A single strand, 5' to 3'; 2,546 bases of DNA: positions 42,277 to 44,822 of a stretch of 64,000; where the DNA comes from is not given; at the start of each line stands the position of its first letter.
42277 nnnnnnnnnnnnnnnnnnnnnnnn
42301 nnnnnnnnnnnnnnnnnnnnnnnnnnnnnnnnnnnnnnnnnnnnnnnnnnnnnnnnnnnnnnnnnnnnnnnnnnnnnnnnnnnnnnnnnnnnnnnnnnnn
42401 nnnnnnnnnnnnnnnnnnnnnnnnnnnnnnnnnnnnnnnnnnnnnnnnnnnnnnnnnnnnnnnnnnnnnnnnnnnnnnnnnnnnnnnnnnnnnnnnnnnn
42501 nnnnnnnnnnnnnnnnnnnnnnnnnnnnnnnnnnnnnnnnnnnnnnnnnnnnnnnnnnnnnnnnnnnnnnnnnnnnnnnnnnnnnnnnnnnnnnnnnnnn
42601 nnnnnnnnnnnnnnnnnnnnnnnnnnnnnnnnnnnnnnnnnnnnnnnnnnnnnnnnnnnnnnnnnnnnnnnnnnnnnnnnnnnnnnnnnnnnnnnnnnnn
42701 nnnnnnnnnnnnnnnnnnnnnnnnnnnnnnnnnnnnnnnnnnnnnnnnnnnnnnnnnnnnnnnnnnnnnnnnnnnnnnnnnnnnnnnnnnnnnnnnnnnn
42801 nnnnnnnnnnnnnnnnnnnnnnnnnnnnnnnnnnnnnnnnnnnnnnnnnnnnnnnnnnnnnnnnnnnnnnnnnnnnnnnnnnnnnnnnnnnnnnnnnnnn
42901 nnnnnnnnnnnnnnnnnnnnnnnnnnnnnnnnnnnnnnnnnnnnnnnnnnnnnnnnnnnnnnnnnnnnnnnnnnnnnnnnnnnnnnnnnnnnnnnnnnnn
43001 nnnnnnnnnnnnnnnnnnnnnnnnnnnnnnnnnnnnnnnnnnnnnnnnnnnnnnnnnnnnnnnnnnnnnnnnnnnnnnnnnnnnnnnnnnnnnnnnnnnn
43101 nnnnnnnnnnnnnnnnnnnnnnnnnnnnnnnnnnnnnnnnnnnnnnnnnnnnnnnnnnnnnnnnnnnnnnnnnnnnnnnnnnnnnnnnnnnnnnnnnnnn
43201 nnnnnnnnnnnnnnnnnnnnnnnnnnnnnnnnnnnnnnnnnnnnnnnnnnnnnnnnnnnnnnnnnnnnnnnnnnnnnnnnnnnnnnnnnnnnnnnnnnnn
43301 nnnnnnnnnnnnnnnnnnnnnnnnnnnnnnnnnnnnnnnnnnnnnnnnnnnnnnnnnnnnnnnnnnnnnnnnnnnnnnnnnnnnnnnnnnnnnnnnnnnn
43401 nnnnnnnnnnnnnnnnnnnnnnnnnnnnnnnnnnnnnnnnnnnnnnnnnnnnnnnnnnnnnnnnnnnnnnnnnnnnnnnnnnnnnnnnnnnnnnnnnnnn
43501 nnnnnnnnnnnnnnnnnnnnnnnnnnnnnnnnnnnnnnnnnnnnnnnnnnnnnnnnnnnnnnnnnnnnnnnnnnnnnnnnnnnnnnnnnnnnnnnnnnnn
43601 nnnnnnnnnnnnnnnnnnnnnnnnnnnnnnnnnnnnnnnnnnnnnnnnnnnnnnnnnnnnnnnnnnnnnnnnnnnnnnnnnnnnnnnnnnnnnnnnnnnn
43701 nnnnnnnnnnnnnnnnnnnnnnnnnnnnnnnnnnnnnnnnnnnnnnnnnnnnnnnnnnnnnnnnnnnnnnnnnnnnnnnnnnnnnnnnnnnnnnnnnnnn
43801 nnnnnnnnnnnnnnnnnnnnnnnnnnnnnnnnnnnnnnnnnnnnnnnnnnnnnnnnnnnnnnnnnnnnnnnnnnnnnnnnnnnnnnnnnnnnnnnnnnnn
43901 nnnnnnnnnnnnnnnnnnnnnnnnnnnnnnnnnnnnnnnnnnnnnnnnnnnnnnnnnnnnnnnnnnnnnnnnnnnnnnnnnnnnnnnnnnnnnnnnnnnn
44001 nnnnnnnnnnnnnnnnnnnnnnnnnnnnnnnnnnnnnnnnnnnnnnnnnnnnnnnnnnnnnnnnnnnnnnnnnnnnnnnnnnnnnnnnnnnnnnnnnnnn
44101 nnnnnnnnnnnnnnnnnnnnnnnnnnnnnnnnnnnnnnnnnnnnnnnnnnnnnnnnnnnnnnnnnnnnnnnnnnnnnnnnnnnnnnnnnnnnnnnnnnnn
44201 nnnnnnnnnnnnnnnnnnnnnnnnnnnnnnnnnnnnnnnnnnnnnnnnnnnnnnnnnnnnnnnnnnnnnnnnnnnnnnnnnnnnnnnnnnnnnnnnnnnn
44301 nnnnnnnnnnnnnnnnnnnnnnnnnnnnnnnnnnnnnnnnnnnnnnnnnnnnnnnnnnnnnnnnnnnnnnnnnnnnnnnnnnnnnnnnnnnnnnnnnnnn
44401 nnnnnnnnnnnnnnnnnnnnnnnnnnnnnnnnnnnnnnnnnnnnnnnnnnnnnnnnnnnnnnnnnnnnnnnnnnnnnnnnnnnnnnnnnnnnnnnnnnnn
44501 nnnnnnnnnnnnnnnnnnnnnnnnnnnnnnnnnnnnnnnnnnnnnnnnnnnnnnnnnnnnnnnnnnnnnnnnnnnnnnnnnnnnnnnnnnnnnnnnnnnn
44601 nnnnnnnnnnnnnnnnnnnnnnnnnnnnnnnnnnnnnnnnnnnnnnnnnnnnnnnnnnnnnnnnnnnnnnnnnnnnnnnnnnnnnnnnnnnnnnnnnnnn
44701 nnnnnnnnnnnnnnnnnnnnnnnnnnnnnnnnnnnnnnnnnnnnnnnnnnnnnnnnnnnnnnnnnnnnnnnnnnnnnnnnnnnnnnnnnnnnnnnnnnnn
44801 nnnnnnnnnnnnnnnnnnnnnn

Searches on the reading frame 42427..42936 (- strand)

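Call 68: search_protein_families(library=pfam, proteins=[window:42427-42936:-], max_evalue=0.0001)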
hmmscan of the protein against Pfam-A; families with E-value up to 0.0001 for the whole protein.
window:42427-42936:- (169 aa): 1 family
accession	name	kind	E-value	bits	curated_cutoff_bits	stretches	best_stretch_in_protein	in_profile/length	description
PF03167.25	UDG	-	2.1e-08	34.8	24.3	1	39-142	7-96/141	Uracil DNA glycosylase superfamily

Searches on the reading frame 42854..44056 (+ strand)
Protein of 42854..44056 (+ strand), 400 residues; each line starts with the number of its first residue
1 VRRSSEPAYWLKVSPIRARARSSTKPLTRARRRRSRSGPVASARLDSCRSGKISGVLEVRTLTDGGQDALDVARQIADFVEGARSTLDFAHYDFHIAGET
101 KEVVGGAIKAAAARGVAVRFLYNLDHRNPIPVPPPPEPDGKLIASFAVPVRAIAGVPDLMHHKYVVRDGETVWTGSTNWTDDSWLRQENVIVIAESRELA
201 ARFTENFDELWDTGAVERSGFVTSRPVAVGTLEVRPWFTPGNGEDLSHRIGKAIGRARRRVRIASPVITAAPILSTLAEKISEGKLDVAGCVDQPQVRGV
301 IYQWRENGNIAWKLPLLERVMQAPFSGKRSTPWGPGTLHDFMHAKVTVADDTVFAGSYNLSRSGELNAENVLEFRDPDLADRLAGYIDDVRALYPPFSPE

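Call 68: search_protein_families(library=pfam, proteins=[window:42854-44056:+], max_evalue=0.0001)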
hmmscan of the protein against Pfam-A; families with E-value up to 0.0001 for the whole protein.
window:42854-44056:+ (400 aa): 2 families
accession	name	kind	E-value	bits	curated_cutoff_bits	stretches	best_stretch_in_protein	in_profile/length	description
PF13091.12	PLDc_2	-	1e-33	116.4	27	2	80-211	5-132/132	PLD-like domain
PF00614.28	PLDc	-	5e-06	26.7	21.9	0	158-183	3-28/28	Phospholipase D Active site motif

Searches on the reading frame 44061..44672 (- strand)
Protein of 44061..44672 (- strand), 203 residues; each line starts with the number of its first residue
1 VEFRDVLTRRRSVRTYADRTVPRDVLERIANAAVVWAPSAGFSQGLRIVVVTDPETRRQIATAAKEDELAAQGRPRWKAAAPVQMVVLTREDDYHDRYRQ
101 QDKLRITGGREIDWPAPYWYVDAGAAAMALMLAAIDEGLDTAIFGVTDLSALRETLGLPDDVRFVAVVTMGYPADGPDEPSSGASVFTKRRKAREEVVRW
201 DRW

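Call 68: search_protein_families(library=pfam, proteins=[window:44061-44672:-], max_evalue=0.0001)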
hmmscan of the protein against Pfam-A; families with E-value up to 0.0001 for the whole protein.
window:44061-44672:- (203 aa): 2 families
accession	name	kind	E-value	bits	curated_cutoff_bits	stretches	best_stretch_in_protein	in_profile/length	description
PF00881.29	Nitroreductase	-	4.4e-26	92.5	23.5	1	8-172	2-167/167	Nitroreductase family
PF14512.11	TM1586_NiRdase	-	9e-06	25.9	27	0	6-42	5-41/215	Putative TM nitroreductase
